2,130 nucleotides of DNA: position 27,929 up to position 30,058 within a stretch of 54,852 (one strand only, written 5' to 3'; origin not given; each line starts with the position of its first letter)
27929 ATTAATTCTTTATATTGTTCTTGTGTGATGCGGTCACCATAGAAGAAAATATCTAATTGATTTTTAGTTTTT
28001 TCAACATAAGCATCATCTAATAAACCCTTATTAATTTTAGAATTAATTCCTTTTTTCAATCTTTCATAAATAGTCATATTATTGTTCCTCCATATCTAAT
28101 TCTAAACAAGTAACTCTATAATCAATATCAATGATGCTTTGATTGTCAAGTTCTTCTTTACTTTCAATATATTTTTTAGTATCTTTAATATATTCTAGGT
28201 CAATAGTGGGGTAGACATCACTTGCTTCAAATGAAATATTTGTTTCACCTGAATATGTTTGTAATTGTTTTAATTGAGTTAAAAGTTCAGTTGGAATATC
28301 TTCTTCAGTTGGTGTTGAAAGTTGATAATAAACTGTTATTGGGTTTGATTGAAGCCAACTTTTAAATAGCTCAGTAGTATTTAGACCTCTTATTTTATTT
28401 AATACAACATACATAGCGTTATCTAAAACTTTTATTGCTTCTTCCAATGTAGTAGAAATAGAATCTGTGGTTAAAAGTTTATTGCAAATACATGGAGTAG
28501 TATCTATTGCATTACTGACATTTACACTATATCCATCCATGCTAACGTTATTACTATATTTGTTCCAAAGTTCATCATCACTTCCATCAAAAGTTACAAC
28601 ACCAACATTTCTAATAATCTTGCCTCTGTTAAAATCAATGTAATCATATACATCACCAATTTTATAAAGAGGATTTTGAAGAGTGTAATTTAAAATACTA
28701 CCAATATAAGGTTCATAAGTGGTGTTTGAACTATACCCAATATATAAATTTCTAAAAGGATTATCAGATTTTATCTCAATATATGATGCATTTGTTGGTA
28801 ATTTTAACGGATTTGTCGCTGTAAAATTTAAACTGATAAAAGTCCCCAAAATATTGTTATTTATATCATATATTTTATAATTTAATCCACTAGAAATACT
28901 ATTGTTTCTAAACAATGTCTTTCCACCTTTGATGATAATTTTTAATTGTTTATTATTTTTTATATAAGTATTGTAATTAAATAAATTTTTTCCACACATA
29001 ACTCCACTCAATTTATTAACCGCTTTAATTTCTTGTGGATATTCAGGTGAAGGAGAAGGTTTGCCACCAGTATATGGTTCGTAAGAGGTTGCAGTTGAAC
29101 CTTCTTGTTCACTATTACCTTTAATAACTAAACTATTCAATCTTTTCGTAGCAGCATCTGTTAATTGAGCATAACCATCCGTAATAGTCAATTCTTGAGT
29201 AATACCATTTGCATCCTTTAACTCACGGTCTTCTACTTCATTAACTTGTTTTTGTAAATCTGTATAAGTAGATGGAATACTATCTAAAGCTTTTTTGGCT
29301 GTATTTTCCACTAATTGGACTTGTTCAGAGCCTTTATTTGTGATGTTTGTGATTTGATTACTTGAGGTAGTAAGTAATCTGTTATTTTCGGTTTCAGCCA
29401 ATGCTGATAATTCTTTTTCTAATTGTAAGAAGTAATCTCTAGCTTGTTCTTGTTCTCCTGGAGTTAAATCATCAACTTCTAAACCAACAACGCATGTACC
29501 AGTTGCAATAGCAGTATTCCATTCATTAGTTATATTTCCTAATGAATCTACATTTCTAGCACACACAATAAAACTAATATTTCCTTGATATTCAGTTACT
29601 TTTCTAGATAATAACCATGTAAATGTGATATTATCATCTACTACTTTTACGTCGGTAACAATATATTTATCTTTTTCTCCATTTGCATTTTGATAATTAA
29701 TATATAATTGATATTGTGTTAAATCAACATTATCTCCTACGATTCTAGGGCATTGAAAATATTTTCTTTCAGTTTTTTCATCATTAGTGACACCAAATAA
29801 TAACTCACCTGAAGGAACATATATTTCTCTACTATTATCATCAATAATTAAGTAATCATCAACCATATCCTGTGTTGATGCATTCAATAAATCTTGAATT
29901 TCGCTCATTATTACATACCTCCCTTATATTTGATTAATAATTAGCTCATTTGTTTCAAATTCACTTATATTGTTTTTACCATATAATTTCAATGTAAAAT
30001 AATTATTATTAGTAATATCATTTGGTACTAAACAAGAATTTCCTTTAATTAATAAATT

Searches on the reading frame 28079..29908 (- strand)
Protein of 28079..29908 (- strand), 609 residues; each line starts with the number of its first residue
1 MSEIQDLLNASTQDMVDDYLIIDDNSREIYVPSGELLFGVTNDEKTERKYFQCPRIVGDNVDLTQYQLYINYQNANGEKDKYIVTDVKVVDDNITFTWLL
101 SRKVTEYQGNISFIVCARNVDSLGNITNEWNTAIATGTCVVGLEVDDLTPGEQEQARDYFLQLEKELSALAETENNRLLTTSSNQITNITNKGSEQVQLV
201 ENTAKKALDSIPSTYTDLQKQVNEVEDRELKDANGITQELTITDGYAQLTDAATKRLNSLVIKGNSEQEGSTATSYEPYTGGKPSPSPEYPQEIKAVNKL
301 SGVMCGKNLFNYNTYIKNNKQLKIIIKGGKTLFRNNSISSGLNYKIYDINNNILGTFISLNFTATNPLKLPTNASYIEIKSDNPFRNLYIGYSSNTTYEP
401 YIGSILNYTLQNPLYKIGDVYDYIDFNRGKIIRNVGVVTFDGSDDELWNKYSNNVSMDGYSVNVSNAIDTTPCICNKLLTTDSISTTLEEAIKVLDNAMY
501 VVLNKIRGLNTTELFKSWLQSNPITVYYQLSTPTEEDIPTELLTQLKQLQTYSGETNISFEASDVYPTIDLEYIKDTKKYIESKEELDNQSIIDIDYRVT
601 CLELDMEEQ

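Call 20: search_dna_similar(query=window:28079-29908:-, collection=phages, mode=protein, max_rows=15, max_evalue=1e-10)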
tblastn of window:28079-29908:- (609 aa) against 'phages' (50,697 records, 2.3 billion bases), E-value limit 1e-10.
Records with a match: 5; places in all: 5; records where one place covers at least 80% of the query: 0.
Best place of each record, by identity: <60% 5.
By first word of the organism name: Faecalibacterium 2; Bacteriophage 2; Dulem 1.
By host as written in the record: Faecalibacterium prausnitzii 2; - 2; Varecia variegata 1.
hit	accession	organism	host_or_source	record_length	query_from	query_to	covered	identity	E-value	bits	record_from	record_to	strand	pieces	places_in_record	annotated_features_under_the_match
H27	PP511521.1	Dulem virus 36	Varecia variegata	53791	10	179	28%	38.4%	2e-21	105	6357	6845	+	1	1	hypothetical protein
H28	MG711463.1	Faecalibacterium phage FP_oengus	Faecalibacterium prausnitzii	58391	3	173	28%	28.7%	6e-14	82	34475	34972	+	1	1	hypothetical protein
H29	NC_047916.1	Faecalibacterium phage FP_oengus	Faecalibacterium prausnitzii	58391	3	173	28%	28.7%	6e-14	82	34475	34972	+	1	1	tail protein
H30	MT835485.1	Bacteriophage sp.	human fecal samples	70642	7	136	21%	37.6%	6e-15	85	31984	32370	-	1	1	record has no annotation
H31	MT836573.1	Bacteriophage sp.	human fecal samples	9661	20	145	21%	31.5%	2e-14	83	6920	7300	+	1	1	record has no annotation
